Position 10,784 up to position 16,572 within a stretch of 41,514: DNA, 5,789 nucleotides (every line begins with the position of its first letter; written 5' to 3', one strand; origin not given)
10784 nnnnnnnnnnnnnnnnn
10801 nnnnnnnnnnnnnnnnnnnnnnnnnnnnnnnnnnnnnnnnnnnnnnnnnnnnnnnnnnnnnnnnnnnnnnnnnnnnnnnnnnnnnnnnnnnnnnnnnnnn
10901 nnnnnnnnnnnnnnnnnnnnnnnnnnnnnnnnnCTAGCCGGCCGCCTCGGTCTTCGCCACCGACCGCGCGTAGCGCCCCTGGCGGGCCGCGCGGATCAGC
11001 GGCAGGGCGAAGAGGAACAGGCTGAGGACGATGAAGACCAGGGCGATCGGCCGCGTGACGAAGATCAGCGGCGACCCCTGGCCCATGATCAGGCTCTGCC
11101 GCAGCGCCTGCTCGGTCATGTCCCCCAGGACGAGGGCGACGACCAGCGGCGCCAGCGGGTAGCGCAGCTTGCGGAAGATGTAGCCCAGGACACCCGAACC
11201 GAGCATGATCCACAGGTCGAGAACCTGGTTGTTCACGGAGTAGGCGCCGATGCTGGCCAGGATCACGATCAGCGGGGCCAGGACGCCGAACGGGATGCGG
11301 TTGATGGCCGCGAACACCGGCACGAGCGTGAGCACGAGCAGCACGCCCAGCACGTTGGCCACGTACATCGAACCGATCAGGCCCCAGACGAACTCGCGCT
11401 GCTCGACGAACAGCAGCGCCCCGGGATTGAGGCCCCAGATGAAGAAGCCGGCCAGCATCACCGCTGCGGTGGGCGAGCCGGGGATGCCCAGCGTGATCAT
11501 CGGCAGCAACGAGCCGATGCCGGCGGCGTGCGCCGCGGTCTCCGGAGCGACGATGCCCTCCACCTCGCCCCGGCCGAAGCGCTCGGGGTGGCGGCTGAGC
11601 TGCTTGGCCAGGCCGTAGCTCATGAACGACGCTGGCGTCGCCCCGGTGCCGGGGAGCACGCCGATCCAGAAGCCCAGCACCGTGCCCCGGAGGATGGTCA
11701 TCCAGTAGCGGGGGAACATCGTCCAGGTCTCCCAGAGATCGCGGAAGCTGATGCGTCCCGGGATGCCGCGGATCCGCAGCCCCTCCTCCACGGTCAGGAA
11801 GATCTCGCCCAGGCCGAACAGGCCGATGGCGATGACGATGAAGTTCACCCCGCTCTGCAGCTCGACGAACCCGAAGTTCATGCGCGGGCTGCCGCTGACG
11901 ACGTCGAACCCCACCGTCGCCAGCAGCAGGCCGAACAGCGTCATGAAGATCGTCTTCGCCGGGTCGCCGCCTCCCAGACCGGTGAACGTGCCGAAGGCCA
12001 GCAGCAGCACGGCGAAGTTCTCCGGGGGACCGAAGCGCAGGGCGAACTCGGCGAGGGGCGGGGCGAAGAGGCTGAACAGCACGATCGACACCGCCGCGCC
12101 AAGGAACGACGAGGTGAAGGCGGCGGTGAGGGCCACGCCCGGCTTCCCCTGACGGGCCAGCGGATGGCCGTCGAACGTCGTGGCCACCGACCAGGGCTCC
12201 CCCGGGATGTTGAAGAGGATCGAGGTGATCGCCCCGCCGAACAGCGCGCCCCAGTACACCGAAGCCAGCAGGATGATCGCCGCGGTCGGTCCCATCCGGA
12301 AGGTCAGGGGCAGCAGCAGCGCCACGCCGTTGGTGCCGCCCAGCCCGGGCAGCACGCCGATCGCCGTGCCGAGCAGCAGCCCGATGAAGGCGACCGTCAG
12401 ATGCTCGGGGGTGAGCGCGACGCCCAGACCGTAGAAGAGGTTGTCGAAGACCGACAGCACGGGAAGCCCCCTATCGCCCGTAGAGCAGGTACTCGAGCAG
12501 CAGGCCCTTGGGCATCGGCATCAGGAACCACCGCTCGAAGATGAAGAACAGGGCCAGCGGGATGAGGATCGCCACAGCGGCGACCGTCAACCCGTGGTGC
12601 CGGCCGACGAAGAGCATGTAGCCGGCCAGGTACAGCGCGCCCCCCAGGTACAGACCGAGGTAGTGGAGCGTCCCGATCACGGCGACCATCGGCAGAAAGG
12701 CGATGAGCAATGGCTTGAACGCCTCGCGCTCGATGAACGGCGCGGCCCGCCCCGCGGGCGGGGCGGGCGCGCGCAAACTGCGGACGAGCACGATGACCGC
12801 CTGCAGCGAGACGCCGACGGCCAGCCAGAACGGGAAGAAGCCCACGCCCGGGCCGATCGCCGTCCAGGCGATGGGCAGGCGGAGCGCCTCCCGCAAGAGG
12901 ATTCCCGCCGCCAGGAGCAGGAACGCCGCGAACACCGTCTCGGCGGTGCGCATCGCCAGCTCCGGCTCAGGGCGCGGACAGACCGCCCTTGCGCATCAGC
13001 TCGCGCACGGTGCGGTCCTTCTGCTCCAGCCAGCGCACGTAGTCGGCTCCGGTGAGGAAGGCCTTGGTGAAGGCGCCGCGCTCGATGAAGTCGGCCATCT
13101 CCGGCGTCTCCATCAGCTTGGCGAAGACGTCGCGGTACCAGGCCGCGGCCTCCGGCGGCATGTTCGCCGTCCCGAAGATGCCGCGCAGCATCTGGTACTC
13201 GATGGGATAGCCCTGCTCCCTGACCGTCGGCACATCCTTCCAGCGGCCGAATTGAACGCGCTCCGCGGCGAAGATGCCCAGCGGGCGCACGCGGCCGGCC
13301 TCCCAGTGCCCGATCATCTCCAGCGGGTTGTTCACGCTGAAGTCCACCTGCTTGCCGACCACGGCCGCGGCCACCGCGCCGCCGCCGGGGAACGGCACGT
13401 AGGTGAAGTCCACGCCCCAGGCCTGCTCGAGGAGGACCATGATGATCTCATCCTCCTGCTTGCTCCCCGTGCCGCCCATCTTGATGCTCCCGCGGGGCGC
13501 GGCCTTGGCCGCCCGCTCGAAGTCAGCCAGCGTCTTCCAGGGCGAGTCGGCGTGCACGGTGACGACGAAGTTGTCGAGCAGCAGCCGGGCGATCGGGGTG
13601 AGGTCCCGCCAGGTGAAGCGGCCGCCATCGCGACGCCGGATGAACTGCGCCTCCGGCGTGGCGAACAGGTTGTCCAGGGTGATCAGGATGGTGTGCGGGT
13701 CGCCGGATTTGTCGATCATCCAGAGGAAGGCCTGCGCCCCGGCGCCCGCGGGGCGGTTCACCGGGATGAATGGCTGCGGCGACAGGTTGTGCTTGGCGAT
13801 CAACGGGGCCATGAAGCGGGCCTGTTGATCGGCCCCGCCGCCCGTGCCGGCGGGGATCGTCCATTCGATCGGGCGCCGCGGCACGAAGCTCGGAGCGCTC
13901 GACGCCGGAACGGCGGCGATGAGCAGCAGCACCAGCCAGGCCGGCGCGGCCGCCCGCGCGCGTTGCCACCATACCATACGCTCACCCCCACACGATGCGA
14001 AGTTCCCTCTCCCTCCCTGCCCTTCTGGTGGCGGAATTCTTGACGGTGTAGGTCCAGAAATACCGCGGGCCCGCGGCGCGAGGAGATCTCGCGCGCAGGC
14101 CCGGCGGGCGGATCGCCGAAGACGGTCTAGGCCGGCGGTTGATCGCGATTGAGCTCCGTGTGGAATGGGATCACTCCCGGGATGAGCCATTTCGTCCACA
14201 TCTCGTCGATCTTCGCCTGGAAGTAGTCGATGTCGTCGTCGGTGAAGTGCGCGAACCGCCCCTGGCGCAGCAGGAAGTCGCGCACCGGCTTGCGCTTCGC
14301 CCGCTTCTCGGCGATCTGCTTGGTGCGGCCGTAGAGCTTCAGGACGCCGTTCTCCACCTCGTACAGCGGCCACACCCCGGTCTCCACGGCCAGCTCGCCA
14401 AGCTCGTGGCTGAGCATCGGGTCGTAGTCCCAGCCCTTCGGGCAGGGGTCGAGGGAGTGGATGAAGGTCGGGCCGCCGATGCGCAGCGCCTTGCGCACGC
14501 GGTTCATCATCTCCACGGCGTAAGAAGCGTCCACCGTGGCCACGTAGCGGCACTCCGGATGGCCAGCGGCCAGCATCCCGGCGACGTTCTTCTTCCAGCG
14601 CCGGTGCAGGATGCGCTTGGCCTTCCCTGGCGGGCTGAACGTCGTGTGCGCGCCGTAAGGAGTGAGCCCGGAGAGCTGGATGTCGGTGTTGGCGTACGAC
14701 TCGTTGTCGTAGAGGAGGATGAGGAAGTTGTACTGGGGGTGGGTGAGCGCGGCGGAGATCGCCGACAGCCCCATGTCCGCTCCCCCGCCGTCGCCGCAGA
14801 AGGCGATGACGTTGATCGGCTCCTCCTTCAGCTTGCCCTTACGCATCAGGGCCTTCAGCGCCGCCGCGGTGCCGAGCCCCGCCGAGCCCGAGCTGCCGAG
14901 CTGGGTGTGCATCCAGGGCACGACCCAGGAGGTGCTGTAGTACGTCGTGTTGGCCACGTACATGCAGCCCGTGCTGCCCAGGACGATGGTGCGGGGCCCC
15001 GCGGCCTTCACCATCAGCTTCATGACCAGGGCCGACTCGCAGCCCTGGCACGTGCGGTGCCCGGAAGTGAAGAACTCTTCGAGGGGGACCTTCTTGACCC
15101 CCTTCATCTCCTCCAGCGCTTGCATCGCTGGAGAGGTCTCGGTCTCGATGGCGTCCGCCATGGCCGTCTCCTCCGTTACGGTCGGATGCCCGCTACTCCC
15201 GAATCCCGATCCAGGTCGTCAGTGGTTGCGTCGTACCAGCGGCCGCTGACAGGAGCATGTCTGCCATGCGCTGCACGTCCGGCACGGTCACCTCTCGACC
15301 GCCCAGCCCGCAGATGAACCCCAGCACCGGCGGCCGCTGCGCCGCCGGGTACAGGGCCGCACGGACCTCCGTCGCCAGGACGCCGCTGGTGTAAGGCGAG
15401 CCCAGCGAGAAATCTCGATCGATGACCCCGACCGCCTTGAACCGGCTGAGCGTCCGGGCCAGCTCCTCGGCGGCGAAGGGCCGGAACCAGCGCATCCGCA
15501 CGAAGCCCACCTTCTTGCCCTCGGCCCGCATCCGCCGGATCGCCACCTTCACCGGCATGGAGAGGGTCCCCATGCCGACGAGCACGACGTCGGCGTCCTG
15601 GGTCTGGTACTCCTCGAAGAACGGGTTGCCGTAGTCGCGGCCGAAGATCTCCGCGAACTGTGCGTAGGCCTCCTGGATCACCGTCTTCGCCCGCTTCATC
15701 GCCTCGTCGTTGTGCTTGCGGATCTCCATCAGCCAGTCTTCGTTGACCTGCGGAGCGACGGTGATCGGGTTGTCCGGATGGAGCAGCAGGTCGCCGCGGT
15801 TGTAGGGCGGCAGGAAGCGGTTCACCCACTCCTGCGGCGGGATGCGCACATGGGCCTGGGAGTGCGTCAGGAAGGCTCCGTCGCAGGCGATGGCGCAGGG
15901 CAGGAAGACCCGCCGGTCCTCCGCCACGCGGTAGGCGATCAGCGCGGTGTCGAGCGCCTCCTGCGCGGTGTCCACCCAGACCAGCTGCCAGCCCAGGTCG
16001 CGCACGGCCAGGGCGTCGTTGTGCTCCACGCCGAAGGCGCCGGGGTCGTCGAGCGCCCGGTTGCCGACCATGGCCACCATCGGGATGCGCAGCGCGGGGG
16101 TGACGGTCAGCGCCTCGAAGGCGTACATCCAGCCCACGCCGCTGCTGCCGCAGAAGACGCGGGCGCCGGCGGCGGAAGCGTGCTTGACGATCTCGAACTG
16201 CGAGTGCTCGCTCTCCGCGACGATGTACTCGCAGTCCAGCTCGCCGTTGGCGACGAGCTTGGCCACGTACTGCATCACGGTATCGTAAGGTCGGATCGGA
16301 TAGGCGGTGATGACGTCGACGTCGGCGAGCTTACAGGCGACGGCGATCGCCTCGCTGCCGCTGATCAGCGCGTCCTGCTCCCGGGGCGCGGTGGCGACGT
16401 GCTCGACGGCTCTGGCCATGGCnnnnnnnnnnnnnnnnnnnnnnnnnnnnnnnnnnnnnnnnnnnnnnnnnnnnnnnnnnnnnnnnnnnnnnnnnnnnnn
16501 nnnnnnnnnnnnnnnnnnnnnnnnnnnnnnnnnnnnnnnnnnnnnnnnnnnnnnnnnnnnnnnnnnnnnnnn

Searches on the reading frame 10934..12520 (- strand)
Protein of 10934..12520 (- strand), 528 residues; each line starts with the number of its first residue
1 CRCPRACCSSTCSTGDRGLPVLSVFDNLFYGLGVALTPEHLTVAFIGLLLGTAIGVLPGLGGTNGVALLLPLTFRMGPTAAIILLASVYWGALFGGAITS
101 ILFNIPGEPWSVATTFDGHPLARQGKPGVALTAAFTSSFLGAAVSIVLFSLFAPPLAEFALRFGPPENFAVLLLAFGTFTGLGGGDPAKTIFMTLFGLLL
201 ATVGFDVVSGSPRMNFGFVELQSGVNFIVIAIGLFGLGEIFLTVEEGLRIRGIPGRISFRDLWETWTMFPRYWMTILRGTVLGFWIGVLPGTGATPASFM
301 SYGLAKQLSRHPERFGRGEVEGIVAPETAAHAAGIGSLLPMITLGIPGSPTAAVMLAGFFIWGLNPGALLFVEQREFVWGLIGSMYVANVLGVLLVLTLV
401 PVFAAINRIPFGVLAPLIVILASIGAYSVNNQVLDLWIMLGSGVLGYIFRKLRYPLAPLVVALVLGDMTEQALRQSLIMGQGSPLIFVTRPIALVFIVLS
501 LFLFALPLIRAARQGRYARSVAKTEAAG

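Call 10: search_protein_families(library=pfam, proteins=[window:10934-12520:-], max_evalue=0.001)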
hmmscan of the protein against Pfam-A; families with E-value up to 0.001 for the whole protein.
window:10934-12520:- (528 aa): 1 family
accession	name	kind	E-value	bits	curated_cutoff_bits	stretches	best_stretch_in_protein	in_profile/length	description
PF01970.21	TctA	-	1.4e-149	498.8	28.9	1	41-460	1-422/423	Tripartite tricarboxylate transporter TctA family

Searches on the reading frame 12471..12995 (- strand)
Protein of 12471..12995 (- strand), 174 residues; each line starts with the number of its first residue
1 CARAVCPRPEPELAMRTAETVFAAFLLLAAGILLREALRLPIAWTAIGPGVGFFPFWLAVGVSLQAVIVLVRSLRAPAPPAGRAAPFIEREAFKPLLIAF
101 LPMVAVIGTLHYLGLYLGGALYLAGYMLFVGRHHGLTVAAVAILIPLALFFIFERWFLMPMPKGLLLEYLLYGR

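Call 10: search_protein_families(library=pfam, proteins=[window:12471-12995:-], max_evalue=0.001)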
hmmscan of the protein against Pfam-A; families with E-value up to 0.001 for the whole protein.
window:12471-12995:- (174 aa): 1 family
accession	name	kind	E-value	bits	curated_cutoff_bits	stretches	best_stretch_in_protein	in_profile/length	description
PF07331.16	TctB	-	7.5e-14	52.5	29.1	1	21-162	2-137/137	Tripartite tricarboxylate transporter TctB family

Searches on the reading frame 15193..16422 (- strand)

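Call 11: search_protein_families(library=pfam, proteins=[window:15193-16422:-], max_evalue=0.001)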
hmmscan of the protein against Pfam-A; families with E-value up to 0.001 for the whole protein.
window:15193-16422:- (409 aa): 3 families
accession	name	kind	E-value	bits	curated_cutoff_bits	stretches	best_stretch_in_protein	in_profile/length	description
PF01855.24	POR_N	-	1.2e-58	199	27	1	29-252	2-229/231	Pyruvate flavodoxin/ferredoxin oxidoreductase, thiamine diP-bdg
PF17147.9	PFOR_II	-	2e-27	96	27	1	277-383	1-102/102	Pyruvate:ferredoxin oxidoreductase core domain II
PF02780.25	Transketolase_C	-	0.00062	20.1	25.9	0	273-327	6-60/124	Transketolase, C-terminal domain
